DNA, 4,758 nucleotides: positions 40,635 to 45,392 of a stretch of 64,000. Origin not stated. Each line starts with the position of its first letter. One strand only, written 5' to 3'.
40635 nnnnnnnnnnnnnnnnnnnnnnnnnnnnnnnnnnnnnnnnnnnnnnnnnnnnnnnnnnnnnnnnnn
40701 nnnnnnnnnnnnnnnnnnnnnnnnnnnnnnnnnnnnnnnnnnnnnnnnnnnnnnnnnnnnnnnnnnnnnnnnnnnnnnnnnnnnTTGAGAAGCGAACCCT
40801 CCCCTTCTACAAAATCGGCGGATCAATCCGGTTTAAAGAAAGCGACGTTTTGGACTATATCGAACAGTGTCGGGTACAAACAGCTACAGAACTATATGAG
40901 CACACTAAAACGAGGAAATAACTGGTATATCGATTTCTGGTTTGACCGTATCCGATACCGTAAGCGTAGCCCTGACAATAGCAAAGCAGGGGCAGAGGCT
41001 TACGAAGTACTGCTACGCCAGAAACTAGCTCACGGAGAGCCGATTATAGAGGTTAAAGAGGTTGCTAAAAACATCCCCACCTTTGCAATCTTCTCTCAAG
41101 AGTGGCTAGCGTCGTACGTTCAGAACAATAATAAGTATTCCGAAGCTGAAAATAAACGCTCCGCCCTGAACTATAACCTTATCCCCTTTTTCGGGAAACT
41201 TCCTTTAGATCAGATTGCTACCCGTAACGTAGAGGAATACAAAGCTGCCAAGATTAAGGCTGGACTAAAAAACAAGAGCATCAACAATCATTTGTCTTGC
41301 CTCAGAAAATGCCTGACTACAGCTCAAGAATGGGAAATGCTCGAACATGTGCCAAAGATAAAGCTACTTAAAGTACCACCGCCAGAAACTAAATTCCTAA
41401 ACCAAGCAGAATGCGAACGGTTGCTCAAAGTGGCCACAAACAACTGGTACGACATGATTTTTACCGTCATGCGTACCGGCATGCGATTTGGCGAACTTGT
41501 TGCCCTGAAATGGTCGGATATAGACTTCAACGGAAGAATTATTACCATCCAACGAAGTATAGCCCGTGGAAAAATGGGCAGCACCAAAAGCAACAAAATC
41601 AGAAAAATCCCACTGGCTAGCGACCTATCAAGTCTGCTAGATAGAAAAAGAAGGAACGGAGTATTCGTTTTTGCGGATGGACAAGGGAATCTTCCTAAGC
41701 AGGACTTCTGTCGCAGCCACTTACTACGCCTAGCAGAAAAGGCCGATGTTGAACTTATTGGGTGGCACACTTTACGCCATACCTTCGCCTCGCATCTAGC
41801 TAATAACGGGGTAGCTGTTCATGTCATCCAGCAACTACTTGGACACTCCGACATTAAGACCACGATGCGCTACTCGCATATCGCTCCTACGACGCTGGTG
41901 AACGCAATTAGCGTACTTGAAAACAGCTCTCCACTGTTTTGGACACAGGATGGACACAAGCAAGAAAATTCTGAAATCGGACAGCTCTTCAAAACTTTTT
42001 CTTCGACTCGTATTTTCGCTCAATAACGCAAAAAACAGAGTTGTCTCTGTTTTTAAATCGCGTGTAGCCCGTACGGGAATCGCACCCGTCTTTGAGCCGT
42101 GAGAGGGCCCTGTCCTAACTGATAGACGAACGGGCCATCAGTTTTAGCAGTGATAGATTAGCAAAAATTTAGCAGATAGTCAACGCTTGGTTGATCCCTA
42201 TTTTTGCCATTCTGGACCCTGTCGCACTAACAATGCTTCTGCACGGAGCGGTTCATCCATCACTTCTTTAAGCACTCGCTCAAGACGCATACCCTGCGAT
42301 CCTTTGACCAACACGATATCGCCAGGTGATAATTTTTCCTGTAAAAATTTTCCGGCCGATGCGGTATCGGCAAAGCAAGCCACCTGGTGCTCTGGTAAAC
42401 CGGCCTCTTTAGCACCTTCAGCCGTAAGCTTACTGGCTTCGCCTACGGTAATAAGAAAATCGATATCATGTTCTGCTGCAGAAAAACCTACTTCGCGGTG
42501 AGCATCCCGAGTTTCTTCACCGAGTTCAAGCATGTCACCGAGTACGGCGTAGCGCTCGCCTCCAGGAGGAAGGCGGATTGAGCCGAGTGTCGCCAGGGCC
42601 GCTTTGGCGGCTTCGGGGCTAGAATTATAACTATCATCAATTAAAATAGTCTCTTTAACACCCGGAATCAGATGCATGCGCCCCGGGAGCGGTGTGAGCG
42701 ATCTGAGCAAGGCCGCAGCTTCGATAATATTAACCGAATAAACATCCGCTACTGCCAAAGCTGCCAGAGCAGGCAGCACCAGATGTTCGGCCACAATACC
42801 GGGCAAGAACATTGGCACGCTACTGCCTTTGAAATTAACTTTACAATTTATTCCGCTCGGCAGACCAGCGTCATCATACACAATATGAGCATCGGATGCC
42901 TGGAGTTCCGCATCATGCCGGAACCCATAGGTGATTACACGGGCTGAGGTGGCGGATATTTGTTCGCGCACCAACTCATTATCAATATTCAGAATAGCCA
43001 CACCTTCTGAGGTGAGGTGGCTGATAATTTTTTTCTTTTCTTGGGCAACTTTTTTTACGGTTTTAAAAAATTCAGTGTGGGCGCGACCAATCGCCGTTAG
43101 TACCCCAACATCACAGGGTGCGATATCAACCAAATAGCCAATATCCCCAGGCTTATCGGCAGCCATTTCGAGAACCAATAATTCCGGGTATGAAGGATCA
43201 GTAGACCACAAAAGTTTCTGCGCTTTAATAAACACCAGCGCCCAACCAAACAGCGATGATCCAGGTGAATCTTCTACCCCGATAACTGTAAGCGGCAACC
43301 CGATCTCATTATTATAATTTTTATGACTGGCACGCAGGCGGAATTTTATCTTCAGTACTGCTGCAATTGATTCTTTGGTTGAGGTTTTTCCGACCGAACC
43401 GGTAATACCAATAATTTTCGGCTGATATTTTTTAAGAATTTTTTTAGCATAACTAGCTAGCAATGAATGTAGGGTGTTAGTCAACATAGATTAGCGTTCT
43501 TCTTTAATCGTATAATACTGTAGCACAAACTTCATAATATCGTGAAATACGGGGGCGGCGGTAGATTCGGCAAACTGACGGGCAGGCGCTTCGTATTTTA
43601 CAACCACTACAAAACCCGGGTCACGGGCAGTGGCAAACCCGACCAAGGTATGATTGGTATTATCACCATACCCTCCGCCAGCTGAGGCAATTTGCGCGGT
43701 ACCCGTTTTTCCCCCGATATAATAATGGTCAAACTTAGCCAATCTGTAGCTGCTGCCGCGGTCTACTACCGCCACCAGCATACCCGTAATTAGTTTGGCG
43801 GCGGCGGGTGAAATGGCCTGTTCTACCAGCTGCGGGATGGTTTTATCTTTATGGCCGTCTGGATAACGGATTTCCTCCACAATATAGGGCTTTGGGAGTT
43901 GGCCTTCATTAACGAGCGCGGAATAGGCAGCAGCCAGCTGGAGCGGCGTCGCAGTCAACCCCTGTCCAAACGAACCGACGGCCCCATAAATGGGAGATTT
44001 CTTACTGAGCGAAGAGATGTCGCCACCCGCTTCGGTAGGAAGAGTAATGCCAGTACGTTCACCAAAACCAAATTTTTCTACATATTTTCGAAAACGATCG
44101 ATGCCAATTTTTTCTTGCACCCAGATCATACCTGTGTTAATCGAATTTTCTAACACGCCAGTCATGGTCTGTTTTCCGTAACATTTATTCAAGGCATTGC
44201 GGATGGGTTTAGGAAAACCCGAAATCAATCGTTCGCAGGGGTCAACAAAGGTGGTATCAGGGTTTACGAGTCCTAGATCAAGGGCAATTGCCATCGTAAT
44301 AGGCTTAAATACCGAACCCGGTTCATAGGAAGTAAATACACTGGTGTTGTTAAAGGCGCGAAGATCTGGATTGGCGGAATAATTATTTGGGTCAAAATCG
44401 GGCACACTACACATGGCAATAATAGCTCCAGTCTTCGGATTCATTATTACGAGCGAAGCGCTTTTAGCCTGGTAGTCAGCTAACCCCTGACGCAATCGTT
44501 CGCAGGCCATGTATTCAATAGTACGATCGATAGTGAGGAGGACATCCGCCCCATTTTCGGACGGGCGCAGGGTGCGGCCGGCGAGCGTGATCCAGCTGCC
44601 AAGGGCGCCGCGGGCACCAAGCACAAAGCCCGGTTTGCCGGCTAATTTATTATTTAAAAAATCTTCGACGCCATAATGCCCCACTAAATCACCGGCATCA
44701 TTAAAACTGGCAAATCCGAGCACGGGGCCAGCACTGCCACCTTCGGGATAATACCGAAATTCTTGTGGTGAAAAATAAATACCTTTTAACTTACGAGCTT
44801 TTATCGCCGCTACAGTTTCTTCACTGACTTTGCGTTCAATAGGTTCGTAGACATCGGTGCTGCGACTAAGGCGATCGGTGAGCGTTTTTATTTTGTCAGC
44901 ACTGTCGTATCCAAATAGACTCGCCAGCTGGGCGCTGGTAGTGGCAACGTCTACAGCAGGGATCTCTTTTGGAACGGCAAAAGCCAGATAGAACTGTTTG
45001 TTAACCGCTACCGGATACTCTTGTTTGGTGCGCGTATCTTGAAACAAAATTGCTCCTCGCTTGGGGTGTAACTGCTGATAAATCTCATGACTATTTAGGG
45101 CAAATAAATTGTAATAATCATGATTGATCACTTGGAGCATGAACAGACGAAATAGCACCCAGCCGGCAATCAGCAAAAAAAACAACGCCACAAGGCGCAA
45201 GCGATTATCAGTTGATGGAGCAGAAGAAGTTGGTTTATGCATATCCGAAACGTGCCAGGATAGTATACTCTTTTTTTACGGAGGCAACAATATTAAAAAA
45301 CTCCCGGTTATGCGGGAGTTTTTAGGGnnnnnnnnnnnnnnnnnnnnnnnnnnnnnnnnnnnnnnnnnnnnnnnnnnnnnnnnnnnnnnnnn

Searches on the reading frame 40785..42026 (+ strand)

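Call 64: search_protein_families(library=pfam, proteins=[window:40785-42026:+], max_evalue=0.00001)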
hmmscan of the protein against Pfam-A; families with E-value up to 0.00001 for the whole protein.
window:40785-42026:+ (413 aa): 2 families
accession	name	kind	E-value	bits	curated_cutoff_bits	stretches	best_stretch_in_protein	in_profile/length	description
PF00589.27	Phage_integrase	-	4.3e-31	108.4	27.1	1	203-367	1-169/172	Phage integrase family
PF14659.12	Phage_int_SAM_3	-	1e-07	32.5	22.6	1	99-152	1-53/58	Phage integrase, N-terminal SAM-like domain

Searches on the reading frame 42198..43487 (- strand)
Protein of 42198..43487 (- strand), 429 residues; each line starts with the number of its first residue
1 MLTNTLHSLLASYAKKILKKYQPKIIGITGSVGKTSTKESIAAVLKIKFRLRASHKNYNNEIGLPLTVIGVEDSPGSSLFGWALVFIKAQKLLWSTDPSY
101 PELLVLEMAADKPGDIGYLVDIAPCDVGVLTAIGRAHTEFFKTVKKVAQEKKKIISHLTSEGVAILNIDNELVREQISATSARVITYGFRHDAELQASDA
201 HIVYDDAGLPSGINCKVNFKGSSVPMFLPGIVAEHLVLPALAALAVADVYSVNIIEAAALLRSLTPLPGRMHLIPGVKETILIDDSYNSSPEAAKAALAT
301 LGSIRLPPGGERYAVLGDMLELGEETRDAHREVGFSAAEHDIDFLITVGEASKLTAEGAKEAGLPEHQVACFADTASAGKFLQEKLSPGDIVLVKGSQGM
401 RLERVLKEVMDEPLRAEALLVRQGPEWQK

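Call 64: search_protein_families(library=pfam, proteins=[window:42198-43487:-], max_evalue=0.00001)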
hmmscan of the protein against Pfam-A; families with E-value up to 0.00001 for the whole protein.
window:42198-43487:- (429 aa): 2 families
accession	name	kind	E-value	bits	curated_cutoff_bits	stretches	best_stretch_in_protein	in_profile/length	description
PF08245.18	Mur_ligase_M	-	1.9e-31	110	24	2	89-247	45-200/200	Mur ligase middle domain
PF02875.26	Mur_ligase_C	-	5.2e-21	76.2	28.4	1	269-397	1-126/127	Mur ligase, glutamate ligase domain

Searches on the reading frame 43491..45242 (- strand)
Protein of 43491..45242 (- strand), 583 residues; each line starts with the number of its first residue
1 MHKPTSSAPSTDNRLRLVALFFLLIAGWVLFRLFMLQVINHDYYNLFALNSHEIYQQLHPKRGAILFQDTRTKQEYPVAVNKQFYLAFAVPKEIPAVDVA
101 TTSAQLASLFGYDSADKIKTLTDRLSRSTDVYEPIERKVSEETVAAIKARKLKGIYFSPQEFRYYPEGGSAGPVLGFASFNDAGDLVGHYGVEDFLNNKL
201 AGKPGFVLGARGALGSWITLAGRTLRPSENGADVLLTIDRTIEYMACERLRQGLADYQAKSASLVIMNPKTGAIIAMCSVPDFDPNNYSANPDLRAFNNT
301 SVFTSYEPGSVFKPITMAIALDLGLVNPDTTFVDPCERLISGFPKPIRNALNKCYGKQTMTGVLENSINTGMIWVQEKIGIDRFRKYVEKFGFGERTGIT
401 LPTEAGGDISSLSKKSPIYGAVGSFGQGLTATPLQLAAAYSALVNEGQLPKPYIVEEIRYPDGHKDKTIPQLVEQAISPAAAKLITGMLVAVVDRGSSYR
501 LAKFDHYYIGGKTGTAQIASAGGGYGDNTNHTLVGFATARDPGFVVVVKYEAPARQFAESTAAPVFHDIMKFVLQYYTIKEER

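Call 64: search_protein_families(library=pfam, proteins=[window:43491-45242:-], max_evalue=0.00001)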
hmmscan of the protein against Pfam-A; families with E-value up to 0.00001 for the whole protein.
window:43491-45242:- (583 aa): 2 families
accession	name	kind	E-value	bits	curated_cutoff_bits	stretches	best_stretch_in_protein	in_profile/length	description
PF00905.27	Transpeptidase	-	4.8e-75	253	22.1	1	263-571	2-299/299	Penicillin binding protein transpeptidase domain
PF03717.20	PBP_dimer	-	8.7e-15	56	24.4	1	59-216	3-174/180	Penicillin-binding Protein dimerisation domain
